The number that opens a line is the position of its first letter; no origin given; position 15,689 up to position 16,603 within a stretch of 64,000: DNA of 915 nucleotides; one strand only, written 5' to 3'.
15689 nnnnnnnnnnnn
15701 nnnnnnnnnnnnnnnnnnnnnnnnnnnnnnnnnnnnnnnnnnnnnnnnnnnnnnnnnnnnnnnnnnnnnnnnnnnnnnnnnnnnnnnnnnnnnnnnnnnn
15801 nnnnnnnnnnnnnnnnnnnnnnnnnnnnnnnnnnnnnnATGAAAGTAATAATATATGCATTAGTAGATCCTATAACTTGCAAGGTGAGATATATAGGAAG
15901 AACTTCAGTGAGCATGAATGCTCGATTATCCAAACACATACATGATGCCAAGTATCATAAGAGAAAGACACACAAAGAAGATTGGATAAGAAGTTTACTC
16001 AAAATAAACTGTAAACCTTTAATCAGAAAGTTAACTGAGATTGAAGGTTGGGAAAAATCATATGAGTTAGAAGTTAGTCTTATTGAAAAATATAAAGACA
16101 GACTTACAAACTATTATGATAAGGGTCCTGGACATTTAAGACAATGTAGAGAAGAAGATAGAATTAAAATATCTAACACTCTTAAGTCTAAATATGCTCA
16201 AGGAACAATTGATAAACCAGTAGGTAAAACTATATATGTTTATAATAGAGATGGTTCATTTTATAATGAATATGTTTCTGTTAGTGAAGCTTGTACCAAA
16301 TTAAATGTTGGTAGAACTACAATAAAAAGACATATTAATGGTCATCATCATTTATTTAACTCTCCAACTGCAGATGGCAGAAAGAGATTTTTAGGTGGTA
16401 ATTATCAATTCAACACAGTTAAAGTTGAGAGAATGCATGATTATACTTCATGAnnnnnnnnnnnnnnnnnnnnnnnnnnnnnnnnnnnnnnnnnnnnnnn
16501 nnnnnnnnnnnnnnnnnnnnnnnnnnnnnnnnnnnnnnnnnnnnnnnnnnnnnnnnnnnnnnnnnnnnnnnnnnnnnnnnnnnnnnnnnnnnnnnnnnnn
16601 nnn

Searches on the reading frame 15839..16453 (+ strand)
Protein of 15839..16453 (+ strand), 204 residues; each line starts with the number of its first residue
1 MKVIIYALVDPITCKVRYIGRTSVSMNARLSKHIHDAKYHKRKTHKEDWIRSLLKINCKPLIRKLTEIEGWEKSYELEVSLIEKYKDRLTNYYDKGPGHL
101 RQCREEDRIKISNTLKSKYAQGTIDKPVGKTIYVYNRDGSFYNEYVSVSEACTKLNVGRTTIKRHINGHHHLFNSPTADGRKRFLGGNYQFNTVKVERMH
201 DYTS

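Call 5: search_protein_families(library=pfam, proteins=[window:15839-16453:+], max_evalue=0.01)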
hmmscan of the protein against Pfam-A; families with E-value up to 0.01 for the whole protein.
window:15839-16453:+ (204 aa): 4 families
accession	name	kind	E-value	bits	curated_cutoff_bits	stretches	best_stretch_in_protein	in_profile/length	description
PF07453.19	NUMOD1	-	7.2e-07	29.7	22.8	1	130-166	1-37/37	NUMOD1 domain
PF22083.2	I-HmuI_NUMOD-like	-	0.00024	21.1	27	1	142-170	9-37/46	DNA endonuclease I-HmuI-like, NUMOD-like domain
PF01541.30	GIY-YIG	-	0.0017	19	22.6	1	5-87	4-74/78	GIY-YIG catalytic domain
PF12728.13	HTH_17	-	0.0035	18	27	1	145-169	1-25/51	Helix-turn-helix domain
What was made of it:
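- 15839..16453 (+): Homing endonuclease gene, 204 aa: an N-terminal GIY-YIG domain and a C-terminal NUMOD1 helix-turn-helix. Pfam gives NUMOD1 at 29.7 bits and GIY-YIG at 19 bits, E 0.0017 (call 5).
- On GIY-YIG homing endonuclease (I-TevI-like): This protein scores 19.0 bits against a cut-off of 22.6 (call 5). NUMOD1 scores 29.7 bits, above its cut-off (call 5).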

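Call 18: find_related_loci(query=window:15839-16450:+, collection=viral_contigs, flank=3000)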
Query window:15839-16450:+ (204 aa) in viral_contigs; peptide patterns used: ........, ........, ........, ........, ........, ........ (x = any residue, [..] = any of these).
3 stretches matched a pattern; 1 encode a relative of the query (tblastn E <= 1e-3); 1 distinct loci.
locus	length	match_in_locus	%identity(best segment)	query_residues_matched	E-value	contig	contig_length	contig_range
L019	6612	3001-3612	82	1-204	4e-116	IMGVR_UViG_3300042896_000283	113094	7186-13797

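Call 25: search_protein_families(library=phrogs, proteins=[window:15839-16453:+], max_evalue=0.00001)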
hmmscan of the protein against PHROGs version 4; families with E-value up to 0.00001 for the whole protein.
window:15839-16453:+ (204 aa): 0 families

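Call 51: search_dna_similar(query=window:15839-16450:+, collection=phages, mode=protein, max_rows=12, max_evalue=0.001)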
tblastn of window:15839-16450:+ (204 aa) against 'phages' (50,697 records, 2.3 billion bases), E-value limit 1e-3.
Records with a match: 3; places in all: 3; records where one place covers at least 80% of the query: 1.
Best place of each record, by identity: <60% 3.
By first word of the organism name: Flavobacterium 1; uncultured 1; Ralstonia 1.
By host as written in the record: Flavobacterium psychrophilum FPS-D8 1; - 1; Ralstonia solanacearum 1.
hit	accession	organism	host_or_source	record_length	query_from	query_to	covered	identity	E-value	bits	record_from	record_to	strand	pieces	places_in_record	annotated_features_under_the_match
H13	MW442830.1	Flavobacterium phage FPSV-D18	Flavobacterium psychrophilum FPS-D8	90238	5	168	80%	32.3%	1e-7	57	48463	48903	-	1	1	record has no annotation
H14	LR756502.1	uncultured phage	metagenomic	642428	3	98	47%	34.7%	6e-6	52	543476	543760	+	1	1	record has no annotation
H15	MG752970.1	Ralstonia phage RsoM2USA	Ralstonia solanacearum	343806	2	85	41%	29.8%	3e-6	53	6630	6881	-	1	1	hypothetical protein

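Call 52: search_solved_structures(query=window:15839-16450:+, max_evalue=1, show_alignments=2)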
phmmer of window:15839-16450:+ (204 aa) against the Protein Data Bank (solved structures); distinct sequences matched with E-value up to 1: 0.
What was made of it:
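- Tried and rejected: Solved structures by sequence. phmmer of the endonuclease against PDB sequences found nothing (call 52).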

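Call 53: search_protein_families(library=ncbifam, proteins=[window:15839-16450:+], max_evalue=0.01)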
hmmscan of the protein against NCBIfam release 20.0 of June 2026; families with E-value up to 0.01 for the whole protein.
window:15839-16450:+ (204 aa): 1 family
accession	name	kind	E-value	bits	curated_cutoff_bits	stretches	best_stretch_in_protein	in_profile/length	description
TIGR01453.1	grpIintron_endo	subfamily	6.5e-06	26.3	56.05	1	115-174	150-208/215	group I intron endonuclease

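Call 54: find_homologous_proteins(query=window:15839-16450:+, max_evalue=0.001)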
Query window:15839-16450:+ (204 aa): 42 proteins with E <= 0.001 among 85 candidates.
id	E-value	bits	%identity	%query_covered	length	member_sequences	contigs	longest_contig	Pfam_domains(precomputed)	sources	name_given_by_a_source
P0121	3.2e-124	430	94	100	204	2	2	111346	-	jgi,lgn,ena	jgi:hypothetical protein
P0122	1.3e-122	425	93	100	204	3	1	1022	PF07453.20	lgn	-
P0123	3.6e-121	420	92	100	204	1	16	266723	PF07453.20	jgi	jgi:hypothetical protein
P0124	5.6e-121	420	91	100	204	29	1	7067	PF07453.20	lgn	-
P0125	7.3e-121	419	91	100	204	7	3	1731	-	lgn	-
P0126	2.5e-120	418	91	100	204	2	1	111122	-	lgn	-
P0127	7.4e-112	390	85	100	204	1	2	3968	PF07453.20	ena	-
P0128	2.9e-111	388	84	100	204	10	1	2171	-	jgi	jgi:hypothetical protein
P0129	3.9e-111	388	85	100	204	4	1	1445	PF07453.20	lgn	-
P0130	2.3e-109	382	84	100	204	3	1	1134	PF07453.20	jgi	jgi:hypothetical protein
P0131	2.6e-109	382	83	100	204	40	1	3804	-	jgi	jgi:hypothetical protein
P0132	3.3e-109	381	84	100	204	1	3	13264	PF07453.20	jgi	jgi:hypothetical protein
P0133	7.9e-96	338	74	100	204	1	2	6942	PF07453.20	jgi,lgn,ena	jgi:hypothetical protein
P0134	1.2e-95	337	75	100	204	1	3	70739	PF07453.20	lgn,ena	-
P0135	2.4e-94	333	73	100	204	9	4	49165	PF07453.20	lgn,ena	-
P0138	8.1e-94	331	72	100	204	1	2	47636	PF01541.31,PF07453.20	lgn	-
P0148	1.9e-82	294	67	100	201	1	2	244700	-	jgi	-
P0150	1.8e-73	265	62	100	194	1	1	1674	PF01541.31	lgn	-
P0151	5.1e-65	237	55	99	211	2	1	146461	-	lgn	-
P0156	2.1e-42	163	46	98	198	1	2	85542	PF07453.20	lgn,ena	-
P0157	2.5e-40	156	45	99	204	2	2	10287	PF01541.31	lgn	-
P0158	2.9e-36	143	48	82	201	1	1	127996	PF01541.31,PF07453.20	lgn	-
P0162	2.7e-13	68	36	80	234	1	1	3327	PF01541.31,PF07453.20,PF22083.3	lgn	-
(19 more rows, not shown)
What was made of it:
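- Endonuclease homologues lie on dozens of contigs (call 54).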

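Call 56: search_solved_structures(query=A5, max_evalue=1, show_alignments=2)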
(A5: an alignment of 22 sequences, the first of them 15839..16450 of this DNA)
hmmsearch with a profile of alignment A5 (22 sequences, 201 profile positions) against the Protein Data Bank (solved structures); distinct sequences matched with E-value up to 1: 3.
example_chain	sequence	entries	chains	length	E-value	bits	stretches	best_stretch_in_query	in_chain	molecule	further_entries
6d69_A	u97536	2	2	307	0.0021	21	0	128-158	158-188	NHL Repeat Region of D. melanogaster Thin | Thin, isoform D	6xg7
1u3e_M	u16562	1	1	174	0.022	17.7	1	93-184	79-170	HNH homing endonuclease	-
1g2h_A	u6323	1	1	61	0.3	14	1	141-169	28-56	TRANSCRIPTIONAL REGULATORY PROTEIN TYRR HOMOLOG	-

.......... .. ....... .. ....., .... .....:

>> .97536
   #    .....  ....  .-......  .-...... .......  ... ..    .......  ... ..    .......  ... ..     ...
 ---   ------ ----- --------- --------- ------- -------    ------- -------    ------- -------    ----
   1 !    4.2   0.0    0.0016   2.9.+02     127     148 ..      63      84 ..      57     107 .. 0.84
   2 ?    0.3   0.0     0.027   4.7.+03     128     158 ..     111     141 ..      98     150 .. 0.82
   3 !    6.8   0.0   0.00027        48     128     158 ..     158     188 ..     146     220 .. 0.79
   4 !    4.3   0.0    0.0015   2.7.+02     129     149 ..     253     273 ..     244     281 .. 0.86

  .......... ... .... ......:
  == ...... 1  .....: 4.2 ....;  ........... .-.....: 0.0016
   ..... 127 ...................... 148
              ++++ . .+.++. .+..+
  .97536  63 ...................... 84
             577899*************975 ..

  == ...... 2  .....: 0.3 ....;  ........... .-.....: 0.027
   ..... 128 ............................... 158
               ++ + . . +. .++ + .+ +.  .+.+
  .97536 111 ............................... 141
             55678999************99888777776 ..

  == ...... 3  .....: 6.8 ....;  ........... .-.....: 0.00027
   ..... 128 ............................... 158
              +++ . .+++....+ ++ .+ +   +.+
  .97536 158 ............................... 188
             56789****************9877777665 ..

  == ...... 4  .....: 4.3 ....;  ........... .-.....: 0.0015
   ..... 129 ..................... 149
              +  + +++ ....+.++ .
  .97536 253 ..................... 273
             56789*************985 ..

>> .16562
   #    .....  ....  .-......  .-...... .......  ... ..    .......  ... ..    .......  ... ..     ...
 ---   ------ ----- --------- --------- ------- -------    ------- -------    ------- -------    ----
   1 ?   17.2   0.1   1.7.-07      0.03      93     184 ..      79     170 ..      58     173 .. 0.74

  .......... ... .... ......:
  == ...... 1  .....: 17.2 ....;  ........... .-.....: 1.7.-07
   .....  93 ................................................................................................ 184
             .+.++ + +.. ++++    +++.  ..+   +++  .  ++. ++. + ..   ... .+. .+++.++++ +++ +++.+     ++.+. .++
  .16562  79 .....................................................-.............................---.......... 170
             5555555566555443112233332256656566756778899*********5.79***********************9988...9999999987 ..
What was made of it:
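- Tried and rejected: The profile search gave only weak matches: a repeat protein, I-HmuI and a TyrR-homologue regulator (call 56).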

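Call 57: search_protein_families(library=pfam, alignment_id=A5, max_evalue=0.01)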
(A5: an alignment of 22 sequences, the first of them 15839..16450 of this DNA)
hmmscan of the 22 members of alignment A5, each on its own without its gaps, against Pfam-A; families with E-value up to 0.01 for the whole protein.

A. member 1, window:15839-16450:+ (204 aa): 4 families
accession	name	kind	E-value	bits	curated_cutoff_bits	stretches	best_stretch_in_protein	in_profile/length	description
PF07453.19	NUMOD1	-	7.2e-07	29.7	22.8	1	130-166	1-37/37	NUMOD1 domain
PF22083.2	I-HmuI_NUMOD-like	-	0.00024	21.1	27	1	142-170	9-37/46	DNA endonuclease I-HmuI-like, NUMOD-like domain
PF01541.30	GIY-YIG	-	0.0017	19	22.6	1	5-87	4-74/78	GIY-YIG catalytic domain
PF12728.13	HTH_17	-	0.0035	18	27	1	145-169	1-25/51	Helix-turn-helix domain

B. families by the number of members that match (of 22 scanned): 19 families
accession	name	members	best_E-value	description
PF07453.19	NUMOD1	21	1.4e-11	NUMOD1 domain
PF01541.30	GIY-YIG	14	2.1e-07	GIY-YIG catalytic domain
PF22083.2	I-HmuI_NUMOD-like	8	9.2e-13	DNA endonuclease I-HmuI-like, NUMOD-like domain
PF12728.13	HTH_17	3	1.8e-05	Helix-turn-helix domain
PF08279.18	HTH_11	3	0.0011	HTH domain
PF08281.18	Sigma70_r4_2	2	4.4e-05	Sigma-70, region 4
PF13518.12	HTH_28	2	0.00035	Helix-turn-helix domain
PF18024.7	HTH_50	2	0.0055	Helix-turn-helix domain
PF13556.12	HTH_30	1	8.3e-05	PucR C-terminal helix-turn-helix domain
PF08765.17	Mor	1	0.00011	Mor transcription activator family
PF20987.3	I-TevI_DNA-bd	1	0.00059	Intron-encoded endonuclease 1, DNA-binding domain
PF05043.19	Mga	1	0.0012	Mga helix-turn-helix domain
PF13384.12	HTH_23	1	0.0014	Homeodomain-like domain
PF22945.2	LEM-3_GIY-YIG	1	0.0017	LEM-3-like GIY-YIG domain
PF02954.25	HTH_8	1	0.0026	Bacterial regulatory protein, Fis family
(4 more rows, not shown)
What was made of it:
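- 15839..16453 (+): PF01541 matches 14 of 22 and NUMOD1 21 of 22 (call 57).
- On GIY-YIG homing endonuclease (I-TevI-like): Of 22 family members, 14 match, best E 2.1e-7 (call 57).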

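Call 61: find_encoding_contigs(protein=P0138, flank=1500, max_places=2)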
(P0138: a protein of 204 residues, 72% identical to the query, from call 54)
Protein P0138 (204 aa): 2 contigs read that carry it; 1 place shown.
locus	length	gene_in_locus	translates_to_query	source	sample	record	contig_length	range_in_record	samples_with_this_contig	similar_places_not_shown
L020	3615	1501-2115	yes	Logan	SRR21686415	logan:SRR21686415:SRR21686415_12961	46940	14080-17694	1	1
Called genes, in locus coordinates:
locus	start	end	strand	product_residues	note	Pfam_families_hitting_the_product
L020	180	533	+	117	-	-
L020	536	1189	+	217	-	-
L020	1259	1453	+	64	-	-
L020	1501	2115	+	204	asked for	PF01541:GIY-YIG (faint), PF07453:NUMOD1 (weak)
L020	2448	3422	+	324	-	PF20030:bpMoxR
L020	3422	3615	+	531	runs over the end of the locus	-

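Call 62: find_encoding_contigs(protein=P0151, flank=1500, max_places=2)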
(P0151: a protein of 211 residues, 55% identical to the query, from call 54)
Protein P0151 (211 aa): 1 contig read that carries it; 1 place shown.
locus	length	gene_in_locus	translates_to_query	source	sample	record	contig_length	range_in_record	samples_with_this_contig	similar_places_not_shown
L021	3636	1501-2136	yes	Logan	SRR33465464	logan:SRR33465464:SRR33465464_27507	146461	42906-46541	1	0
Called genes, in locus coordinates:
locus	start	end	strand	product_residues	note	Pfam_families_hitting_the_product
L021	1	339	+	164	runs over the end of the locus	-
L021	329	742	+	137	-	-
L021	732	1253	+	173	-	-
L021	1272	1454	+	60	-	-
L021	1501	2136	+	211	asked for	-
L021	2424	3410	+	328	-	PF20030:bpMoxR (weak)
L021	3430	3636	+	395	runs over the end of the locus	-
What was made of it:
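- The same architecture at the same site occurs in independent assemblies from different samples and sources: L019 from IMG/VR and L021 from Logan (calls 18, 62).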

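Call 63: find_encoding_contigs(protein=P0156, flank=1500, max_places=2)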
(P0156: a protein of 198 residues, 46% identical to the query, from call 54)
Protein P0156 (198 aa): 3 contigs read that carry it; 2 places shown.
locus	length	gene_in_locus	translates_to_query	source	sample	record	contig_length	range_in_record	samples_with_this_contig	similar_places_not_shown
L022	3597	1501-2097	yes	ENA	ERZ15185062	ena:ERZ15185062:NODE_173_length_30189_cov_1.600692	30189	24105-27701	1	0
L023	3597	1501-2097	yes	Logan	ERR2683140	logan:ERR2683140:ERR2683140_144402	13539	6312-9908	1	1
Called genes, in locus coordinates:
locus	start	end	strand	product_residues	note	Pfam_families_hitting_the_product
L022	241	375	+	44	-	-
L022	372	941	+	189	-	-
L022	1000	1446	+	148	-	-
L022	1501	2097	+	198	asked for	PF07453:NUMOD1 (weak)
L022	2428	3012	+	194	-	PF00004:AAA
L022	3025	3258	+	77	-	-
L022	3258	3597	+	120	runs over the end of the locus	-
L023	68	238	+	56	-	-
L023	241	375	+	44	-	-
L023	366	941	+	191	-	-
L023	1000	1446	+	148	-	-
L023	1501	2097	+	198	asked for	PF07453:NUMOD1 (weak)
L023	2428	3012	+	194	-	PF00004:AAA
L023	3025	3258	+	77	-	-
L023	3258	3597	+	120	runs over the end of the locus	-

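Call 64: find_encoding_contigs(protein=P0148, flank=1500, max_places=2)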
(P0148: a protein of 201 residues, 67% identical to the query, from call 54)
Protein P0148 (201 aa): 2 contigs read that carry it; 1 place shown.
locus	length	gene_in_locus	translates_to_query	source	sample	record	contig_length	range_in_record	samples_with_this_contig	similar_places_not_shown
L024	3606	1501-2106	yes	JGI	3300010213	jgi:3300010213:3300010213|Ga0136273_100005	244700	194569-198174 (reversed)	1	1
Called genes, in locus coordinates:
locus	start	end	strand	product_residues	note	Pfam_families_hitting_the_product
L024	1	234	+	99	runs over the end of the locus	-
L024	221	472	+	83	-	-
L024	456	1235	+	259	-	-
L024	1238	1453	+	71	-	-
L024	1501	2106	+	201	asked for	-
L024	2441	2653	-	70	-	-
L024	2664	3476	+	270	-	-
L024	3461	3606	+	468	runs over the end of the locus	-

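Call 68: predict_structure(alignment_id=A5)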
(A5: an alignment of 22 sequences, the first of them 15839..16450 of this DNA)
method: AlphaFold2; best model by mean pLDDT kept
length: 204 residues; sequences in the alignment: 22
mean_pLDDT: 84.0   pTM: 0.48
mean pLDDT of the five models: 84.0, 82.7, 82.6, 82.2, 81.1
residues with pLDDT >= 90: 84; 70-90: 92; 50-70: 22; < 50: 6
segments of 3 or more residues with pLDDT < 50: 97-102
pLDDT, mean of each block of 10 residues (from residue 1): 94 92 95 93 88 95 94 84 81 53 67 82 73 92 92 91 79 68 80 89 81
secondary structure, 60 per line:
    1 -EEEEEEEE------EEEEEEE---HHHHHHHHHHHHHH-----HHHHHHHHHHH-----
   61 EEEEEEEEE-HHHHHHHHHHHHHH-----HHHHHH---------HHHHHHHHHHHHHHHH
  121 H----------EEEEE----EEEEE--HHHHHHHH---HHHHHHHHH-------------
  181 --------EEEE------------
elements in order: E2-9 E16-22 H26-39 H45-55 E61-69 H71-84 H90-95 H105-121 E132-136 E141-145 H148-155 H159-167 E189-192
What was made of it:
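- On GIY-YIG homing endonuclease (I-TevI-like): The AlphaFold model has pLDDT 84 (call 68).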

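Call 73: fold_search(model_id=the predicted structure, library=pdb)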
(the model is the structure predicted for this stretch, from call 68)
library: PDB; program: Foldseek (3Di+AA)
matches with E <= 10: 257; with E <= 0.001: 0
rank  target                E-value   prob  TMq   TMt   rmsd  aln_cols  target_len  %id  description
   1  1u3e_M                7.3e-03  1.00  0.22  0.25   7.9        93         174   22  DNA binding and cleavage by the HNH homing endonuclease I-HmuI (released 2004-08-31)
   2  9u75_A                1.7e-02  0.98  0.32  0.27   9.7       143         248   16  5hmC specific restriction endonuclease Escherichia coli E. coli O157:H7 PD-T4-3 (released 2026-02-11)
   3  9u7u                  3.6e-02  1.00  0.33  0.27   3.4        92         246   18  5hmC specific restriction endonuclease Escherichia coli APEC O1 PD-T4-3 (released 2026-02-11)
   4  9u75_D                1.1e-01  0.99  0.35  0.29   3.2        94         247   17  5hmC specific restriction endonuclease Escherichia coli E. coli O157:H7 PD-T4-3 (released 2026-02-11)
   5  9u7z                  1.3e-01  0.99  0.34  0.28   3.0        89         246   17  5hmC specific restriction endonuclease Escherichia coli APEC O1 PD-T4-3 in complex with 5-Hydroxymethyl-dCTP (released 2026-02-11)
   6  1yd6_C                2.1e-01  0.90  0.27  0.54   4.3        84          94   15  Crystal structure of the GIY-YIG N-terminal endonuclease domain of UvrC from Bacillus caldotenax (released 2005-03-01)
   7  9a5d_A                5.2e-01  0.08  0.11  0.05  13.7       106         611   18  Integrative model of WALK-YYCH by crosslinking MS and deep learning (released 2024-09-18)
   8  1yd6_B                5.5e-01  0.69  0.27  0.55   4.4        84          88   15  Crystal structure of the GIY-YIG N-terminal endonuclease domain of UvrC from Bacillus caldotenax (released 2005-03-01)
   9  3bwl_D                5.9e-01  0.23  0.12  0.17   9.5        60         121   17  Crystal structure of PAS domain of HTR-like protein from Haloarcula marismortui (released 2008-01-15)
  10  3bwl_A                7.6e-01  0.21  0.11  0.16   9.2        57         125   18  Crystal structure of PAS domain of HTR-like protein from Haloarcula marismortui (released 2008-01-15)
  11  3bwl_B                9.2e-01  0.08  0.12  0.17  15.2       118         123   12  Crystal structure of PAS domain of HTR-like protein from Haloarcula marismortui (released 2008-01-15)
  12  8bjp_BBB              1.0e+00  0.07  0.11  0.18  12.4       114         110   10  The N288D mutant cytoplasmic PAS domain of Geobacillus thermodenitrificans histidine kinase CitA (released 2023-11-15)
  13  2jhe_A                1.0e+00  0.02  0.12  0.12  13.8       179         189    9  N-terminal domain of TyrR transcription factor (residues 1 - 190) (released 2008-06-24)
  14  6w6v_E                1.1e+00  0.11  0.22  0.25  15.0       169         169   11  Structure of yeast RNase MRP holoenzyme (released 2020-07-15)
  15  2r78_A                1.3e+00  0.08  0.13  0.22  14.6       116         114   11  Crystal structure of a domain of the sensory box sensor histidine kinase/response regulator from Geobacter sulfurreduc (released 2007-09-25)
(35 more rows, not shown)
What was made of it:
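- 15839..16453 (+): The predicted fold matches GIY-YIG nucleases and the I-HmuI DNA-binding region (calls 68, 73).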
